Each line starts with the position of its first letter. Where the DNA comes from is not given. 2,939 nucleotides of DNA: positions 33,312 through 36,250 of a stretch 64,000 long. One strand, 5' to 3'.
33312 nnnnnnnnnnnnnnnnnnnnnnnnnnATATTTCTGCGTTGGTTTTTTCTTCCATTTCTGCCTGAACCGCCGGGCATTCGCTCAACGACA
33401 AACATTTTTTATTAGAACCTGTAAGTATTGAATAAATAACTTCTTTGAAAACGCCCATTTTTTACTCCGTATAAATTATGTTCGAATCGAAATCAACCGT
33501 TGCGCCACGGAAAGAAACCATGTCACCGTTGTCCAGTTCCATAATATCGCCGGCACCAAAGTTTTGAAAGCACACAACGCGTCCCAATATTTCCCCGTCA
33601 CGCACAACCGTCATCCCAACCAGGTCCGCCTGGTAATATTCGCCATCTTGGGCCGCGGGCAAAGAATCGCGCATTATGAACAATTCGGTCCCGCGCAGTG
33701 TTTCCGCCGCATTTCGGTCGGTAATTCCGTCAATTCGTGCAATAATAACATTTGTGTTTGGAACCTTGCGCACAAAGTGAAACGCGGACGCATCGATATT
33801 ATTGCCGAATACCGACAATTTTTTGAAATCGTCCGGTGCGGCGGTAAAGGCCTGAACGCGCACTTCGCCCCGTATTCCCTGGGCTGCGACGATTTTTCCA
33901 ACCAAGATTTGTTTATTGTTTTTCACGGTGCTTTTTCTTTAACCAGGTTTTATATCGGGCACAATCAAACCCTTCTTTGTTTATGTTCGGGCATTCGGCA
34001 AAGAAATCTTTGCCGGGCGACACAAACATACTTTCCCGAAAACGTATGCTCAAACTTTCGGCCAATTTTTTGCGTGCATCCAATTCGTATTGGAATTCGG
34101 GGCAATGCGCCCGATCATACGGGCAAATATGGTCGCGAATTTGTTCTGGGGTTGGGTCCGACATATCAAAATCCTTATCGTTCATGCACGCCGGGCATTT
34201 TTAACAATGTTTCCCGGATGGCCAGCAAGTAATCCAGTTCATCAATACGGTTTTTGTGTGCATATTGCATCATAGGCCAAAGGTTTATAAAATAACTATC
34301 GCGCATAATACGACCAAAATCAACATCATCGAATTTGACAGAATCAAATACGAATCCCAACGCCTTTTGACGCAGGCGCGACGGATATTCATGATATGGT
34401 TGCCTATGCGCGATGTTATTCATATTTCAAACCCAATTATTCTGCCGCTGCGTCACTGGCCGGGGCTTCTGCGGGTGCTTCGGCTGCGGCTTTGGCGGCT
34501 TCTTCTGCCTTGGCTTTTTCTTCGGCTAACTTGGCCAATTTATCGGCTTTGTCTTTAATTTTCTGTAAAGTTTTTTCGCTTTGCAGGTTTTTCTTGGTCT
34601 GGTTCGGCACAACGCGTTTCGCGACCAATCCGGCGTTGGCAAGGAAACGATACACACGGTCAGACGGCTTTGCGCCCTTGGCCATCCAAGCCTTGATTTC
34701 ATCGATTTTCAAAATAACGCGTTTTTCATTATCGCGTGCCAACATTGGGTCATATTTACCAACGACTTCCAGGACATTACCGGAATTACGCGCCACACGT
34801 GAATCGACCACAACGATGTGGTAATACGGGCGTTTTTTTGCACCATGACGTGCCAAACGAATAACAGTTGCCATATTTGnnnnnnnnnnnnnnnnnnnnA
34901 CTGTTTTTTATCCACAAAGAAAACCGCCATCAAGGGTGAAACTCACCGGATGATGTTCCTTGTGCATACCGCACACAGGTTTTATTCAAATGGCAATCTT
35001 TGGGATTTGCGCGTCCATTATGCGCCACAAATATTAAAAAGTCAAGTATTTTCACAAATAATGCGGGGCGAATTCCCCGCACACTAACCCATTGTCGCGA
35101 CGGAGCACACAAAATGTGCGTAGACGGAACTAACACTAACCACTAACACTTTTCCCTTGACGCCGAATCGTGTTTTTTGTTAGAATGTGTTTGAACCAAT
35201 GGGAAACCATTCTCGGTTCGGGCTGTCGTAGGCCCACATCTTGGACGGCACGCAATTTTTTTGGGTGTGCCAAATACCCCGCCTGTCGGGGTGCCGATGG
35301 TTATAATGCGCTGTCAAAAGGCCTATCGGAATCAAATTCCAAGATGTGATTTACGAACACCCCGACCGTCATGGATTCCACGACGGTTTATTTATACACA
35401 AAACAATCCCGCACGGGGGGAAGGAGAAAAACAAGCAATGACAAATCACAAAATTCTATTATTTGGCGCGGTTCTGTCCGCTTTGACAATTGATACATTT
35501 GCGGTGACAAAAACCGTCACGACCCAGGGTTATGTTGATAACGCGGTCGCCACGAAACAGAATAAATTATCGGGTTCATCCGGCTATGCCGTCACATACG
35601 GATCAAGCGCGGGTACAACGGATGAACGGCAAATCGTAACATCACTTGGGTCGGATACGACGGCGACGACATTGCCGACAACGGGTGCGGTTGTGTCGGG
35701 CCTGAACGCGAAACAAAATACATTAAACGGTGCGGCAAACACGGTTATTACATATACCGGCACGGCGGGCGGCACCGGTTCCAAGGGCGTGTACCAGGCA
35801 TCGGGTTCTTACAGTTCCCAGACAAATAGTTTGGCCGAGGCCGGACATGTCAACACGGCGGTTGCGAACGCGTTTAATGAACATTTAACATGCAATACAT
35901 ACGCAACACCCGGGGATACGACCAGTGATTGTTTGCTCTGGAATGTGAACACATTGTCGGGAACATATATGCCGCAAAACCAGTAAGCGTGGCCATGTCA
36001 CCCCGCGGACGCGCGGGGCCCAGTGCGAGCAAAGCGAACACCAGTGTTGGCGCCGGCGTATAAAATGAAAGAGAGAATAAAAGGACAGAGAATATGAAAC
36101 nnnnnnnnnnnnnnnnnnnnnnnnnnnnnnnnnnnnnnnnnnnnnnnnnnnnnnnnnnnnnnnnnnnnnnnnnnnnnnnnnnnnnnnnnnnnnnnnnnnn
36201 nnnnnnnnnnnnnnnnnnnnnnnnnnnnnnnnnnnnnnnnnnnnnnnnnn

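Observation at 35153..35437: Second copy of the conserved structured leader, directly preceded by tandem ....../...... hexamer repeats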

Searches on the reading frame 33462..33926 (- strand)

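Call 15: search_protein_families(library=pfam, proteins=[window:33462-33926:-], max_evalue=0.01)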
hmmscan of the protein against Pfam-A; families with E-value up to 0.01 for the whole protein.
window:33462-33926:- (154 aa): 3 families
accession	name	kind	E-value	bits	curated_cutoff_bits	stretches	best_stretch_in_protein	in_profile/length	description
PF01782.24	RimM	-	1.3e-16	61.1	23.5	1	9-87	2-83/84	RimM N-terminal domain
PF24986.1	PRC_RimM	-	0.00045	20.3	27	1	101-133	3-36/69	RimM PRC barrel domain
PF05239.21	PRC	-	0.0015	18.9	21.2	1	95-132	2-41/78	PRC-barrel domain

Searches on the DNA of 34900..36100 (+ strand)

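Call 8: search_rna_families(source=window, start=34900, end=35500, threshold=evalue, max_evalue=10, show_alignments=3)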
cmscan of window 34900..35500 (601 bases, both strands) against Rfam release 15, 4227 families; matches with E-value up to 10: 3.
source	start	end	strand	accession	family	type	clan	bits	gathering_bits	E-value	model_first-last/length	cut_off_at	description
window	35363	35477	+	RF02450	ncr1175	Gene; sRNA;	-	15.2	60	4.9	1-110/110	no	Bacillus sRNA ncr1175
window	35185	35293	-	RF01627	ceN36-1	Gene; snRNA; snoRNA; HACA-box;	-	14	48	9.5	1-130/130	no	Nematode snoRNA ceN36-1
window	34987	35051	+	RF00032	Histone3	Cis-reg;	-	13.7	34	1.8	1-46/46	no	Histone 3' UTR stem-loop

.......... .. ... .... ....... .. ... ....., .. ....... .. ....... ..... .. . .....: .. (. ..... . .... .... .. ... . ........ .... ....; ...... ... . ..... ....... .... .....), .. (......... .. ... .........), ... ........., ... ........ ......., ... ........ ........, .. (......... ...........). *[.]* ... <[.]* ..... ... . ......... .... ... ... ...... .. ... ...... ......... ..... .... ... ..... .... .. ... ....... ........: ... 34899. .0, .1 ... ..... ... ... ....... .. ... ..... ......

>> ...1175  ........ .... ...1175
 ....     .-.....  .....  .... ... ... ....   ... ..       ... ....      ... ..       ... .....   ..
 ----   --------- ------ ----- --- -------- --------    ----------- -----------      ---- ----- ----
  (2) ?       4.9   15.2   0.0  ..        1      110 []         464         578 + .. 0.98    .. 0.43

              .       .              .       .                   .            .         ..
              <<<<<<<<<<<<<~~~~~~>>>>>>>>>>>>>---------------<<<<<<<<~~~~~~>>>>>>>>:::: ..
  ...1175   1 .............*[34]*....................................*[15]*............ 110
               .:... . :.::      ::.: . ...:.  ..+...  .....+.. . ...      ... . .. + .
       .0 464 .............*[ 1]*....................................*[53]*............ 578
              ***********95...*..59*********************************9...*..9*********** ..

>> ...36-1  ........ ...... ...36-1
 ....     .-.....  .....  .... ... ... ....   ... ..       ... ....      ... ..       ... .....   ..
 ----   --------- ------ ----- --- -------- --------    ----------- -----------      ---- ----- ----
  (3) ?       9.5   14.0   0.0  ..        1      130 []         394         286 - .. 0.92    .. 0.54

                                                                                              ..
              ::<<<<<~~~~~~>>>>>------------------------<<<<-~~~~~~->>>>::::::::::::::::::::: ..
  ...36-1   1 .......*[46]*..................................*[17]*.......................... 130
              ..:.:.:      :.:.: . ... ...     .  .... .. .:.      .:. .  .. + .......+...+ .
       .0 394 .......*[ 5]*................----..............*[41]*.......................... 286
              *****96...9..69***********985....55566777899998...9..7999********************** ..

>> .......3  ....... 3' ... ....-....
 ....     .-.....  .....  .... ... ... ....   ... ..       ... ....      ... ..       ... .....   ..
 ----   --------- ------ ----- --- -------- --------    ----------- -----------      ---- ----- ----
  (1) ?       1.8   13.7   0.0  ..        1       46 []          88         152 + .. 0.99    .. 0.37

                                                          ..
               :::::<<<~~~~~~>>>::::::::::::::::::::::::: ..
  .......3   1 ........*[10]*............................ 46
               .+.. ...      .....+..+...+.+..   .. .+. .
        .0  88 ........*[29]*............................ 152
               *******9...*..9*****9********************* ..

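Call 16: search_dna_similar(query=window:34900-36100:+, collection=phages, mode=distant)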
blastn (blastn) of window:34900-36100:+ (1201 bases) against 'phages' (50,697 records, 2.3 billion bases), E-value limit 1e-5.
No match.
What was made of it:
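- Tried and rejected: Phage collection, blastn: no match (call 16).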

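Call 43: build_rna_model(alignment_id=A5, structure=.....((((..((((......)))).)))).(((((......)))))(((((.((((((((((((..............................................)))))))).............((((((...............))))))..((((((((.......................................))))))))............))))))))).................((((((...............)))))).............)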
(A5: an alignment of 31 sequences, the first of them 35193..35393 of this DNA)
Model R1 built from alignment A5 (31 sequences, 294 columns); structure: as given.
model positions 218; base pairs 50; branch points 5; effective number of sequences 3.01; information 0.59 bits per position. Calibrated on 0.2 Mb of random sequence (short: E-values are rough).
structure used (alignment columns):
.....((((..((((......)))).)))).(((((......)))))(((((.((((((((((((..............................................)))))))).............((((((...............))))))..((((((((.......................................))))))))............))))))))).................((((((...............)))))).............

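Call 44: search_with_rna_model(model_id=R1, sources=[window, L004, L005, L006, L007, L008, L009, L010, L011, L012, L013, L014, L015, L016, L017, L018, L019, L020, L021, L022, L023, L024, L025, L026, L027, L028, L029, L030, L031, L032, L033, L034, L035, L036, L037, L038, L039, L040, L041, L042, L043, L044, L045, L046, L047, L048, L049, L050, L051, L052, L053], max_evalue=1, make_alignment=true)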
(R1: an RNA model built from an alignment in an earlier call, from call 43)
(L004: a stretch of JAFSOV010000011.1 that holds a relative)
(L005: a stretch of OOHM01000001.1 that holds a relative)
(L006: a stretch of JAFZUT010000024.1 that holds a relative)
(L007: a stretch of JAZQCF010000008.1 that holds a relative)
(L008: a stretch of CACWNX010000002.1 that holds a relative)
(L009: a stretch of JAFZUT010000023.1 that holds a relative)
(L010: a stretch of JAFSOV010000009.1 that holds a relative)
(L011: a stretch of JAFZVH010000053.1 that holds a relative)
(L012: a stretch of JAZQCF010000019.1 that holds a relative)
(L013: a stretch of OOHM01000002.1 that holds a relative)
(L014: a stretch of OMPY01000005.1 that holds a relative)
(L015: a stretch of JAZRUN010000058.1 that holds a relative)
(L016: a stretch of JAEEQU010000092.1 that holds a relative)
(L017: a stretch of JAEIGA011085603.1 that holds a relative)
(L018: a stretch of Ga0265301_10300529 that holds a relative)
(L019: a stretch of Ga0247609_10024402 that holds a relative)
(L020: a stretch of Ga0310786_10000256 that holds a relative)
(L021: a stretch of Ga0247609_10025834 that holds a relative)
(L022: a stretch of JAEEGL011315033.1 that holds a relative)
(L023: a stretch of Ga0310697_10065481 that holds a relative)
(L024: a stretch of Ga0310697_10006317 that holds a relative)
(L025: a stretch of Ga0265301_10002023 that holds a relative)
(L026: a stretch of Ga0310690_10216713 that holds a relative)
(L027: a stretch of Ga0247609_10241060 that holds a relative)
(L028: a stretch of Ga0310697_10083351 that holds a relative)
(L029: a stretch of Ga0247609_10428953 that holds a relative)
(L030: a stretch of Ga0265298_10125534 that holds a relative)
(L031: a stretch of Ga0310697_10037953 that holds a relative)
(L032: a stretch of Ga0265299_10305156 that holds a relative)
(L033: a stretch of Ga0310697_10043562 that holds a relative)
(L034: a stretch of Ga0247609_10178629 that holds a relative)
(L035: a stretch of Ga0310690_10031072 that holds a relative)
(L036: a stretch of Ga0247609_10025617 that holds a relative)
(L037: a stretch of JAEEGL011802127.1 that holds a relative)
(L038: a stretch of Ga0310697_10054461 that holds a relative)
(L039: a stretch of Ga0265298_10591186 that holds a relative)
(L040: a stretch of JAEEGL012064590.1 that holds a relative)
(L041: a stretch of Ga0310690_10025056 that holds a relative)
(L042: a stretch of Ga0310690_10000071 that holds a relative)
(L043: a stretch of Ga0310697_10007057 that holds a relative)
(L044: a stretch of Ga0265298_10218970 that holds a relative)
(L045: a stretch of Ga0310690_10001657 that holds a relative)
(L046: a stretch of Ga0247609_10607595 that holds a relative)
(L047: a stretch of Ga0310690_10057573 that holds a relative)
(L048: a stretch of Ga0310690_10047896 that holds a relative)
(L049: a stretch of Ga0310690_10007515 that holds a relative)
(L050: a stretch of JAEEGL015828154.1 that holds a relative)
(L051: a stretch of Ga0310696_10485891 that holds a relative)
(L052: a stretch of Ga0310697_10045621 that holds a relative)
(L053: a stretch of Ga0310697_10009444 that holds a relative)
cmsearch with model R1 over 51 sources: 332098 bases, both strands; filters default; matches with E-value up to 1: 47.
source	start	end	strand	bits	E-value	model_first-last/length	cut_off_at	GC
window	2784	3000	+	219.6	4.3e-72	1-218/218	no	0.46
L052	2408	2626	-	215.3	1.3e-70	1-218/218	no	0.46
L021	4059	4275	+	210.6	4.8e-69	1-218/218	no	0.48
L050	12098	12317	-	210.5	5.2e-69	1-218/218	no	0.43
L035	3788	3999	+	201.5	5.5e-66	1-218/218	no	0.49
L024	4856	5075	-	198.6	5.2e-65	1-218/218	no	0.51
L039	59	284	-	198.1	7.7e-65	1-218/218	no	0.47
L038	2159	2377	+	197.9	9e-65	1-218/218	no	0.49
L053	8692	8912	+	197.6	1.1e-64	1-218/218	no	0.48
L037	5581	5798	-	193.2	3.6e-63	1-218/218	no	0.49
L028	1560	1774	-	191.8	1e-62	1-218/218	no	0.48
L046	885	1099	+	191.8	1e-62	1-218/218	no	0.48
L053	1900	2121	+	191.6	1.2e-62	1-218/218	no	0.5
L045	2427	2648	+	189.5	6e-62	1-218/218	no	0.41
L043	966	1183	-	185.9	1e-60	1-218/218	no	0.46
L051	41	260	-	182.4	1.6e-59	1-218/218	no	0.48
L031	2488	2730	-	181.6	2.9e-59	1-218/218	no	0.53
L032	522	739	-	173.6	1.4e-56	1-218/218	no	0.45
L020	1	211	+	163.1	5.1e-53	12-218/218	5'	0.47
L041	5020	5206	-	162.5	7.8e-53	1-218/218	no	0.46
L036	3625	3829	-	158.6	1.6e-51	1-218/218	no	0.46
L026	1370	1613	+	154.2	4.9e-50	1-218/218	no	0.45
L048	3091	3292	+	152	2.7e-49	1-218/218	no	0.45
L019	1325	1558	+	150.2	1.1e-48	1-218/218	no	0.48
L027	147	359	+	148.6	3.9e-48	1-218/218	no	0.48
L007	2256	2456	+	144.8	7.1e-47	1-218/218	no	0.51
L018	996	1206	+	144.1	1.3e-46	1-210/218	3'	0.49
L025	12793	13010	-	138.7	8.1e-45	1-218/218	no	0.48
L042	3655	3872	-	138.7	8.1e-45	1-218/218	no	0.48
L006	2257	2454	+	138.5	9.9e-45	1-218/218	no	0.52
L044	188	422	-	138.4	1.1e-44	1-218/218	no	0.49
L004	2257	2454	+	138.2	1.2e-44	1-218/218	no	0.53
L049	7060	7278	-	137.7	1.8e-44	1-218/218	no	0.47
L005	2257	2455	+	134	3.1e-43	1-218/218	no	0.51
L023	2206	2403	-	129.9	7.9e-42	1-218/218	no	0.54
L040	1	142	+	113.5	2.6e-36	73-218/218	5'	0.45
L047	3320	3496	-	113.1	3.5e-36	1-218/218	no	0.49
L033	1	204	+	105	2e-33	32-218/218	5'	0.49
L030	2376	2534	-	86.4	3.6e-27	61-218/218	5'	0.47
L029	1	122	+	84.5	1.6e-26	95-218/218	5'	0.43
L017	1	111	+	68.8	3e-21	109-218/218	5'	0.5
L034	1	103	+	65.8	3.1e-20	127-218/218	5'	0.42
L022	1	79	+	54.1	2.8e-16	141-218/218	5'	0.44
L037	1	25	+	13.7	0.012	190-218/218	5'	0.48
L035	3838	3884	-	9.8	0.24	53-99/218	no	0.43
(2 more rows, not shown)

Alignment A6: 47 matches aligned to the model, 318 columns, each read 5' to 3' on its own strand. Consensus structure (alignment columns), stored with it:
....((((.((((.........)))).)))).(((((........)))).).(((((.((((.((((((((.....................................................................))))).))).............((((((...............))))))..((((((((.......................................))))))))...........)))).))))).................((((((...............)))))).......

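Call 58: search_with_rna_model(model_id=R1, source=L014, start=2150, end=2560, filters=off, max_evalue=10, show_alignments=1)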
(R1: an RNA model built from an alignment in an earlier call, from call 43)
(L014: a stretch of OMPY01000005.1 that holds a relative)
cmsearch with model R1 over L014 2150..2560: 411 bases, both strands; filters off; matches with E-value up to 10: 8.
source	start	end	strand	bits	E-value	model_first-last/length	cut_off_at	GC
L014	2273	2456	+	12.4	4e-05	1-218/218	no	0.48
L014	2200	2221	+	-1.5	2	132-153/218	no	0.23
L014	2490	2522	-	-1.6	2.1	58-94/218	no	0.42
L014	2200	2221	-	-1.7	2.2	56-96/218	no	0.23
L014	2503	2539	+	-2.1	3.2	58-94/218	no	0.46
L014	2190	2199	-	-2.5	4.2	1-218/218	no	0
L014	2346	2367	-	-2.6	4.5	109-126/218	no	0.55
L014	2265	2275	-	-3.3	7.8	1-218/218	no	0.09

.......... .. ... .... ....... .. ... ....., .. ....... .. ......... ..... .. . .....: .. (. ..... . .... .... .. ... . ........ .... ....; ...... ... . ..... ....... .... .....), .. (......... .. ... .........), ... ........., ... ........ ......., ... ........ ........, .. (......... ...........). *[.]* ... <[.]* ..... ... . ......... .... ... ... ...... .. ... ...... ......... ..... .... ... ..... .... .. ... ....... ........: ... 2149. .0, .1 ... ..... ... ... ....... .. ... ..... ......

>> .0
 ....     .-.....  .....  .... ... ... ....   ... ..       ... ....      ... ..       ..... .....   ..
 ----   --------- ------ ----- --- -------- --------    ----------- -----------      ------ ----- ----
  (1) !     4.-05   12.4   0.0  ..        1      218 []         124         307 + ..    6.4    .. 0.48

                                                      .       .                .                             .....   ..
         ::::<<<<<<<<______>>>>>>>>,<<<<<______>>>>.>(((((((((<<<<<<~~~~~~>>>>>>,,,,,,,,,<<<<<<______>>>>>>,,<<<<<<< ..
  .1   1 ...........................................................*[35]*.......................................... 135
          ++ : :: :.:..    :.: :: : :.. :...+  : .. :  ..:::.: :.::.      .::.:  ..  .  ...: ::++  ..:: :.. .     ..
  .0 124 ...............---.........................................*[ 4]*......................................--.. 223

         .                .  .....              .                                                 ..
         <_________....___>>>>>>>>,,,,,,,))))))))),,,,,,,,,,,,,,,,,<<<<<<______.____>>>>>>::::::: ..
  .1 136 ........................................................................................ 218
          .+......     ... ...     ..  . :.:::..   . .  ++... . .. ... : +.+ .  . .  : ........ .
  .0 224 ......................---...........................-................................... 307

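Call 90: search_with_rna_model(model_id=R1, sources=[L054, L055, L056, L057, L058, L061, L062, L063, L066, L069, L070], max_evalue=0.01)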
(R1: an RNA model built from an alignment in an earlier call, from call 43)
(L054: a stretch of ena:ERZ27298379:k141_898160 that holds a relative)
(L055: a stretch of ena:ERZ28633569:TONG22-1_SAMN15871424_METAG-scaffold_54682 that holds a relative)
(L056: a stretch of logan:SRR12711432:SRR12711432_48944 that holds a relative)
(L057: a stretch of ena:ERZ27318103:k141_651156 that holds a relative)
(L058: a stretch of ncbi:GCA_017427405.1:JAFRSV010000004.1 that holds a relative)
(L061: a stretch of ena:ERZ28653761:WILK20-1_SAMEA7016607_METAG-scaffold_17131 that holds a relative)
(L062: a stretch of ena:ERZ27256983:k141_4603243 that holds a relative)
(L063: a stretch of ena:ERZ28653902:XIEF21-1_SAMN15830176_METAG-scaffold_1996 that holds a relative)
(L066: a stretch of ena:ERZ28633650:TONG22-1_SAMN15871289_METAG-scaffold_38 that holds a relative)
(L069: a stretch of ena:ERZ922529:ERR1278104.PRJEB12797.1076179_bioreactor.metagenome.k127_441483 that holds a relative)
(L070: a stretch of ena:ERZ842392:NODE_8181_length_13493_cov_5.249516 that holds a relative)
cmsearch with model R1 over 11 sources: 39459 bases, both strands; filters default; matches with E-value up to 0.01: 5.
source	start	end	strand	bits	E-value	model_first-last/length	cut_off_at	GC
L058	2749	2976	+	145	7.6e-48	1-218/218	no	0.53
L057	3005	3247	+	141.5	1.1e-46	1-218/218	no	0.45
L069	1242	1436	+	140.5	2.5e-46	1-218/218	no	0.52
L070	1242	1436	+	138.7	1e-45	1-218/218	no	0.51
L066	1237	1432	+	122.3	3.3e-40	1-218/218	no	0.51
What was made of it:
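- The covariance model finds 44 real matches in the first set of loci and 5 more in later loci (calls 44, 90).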
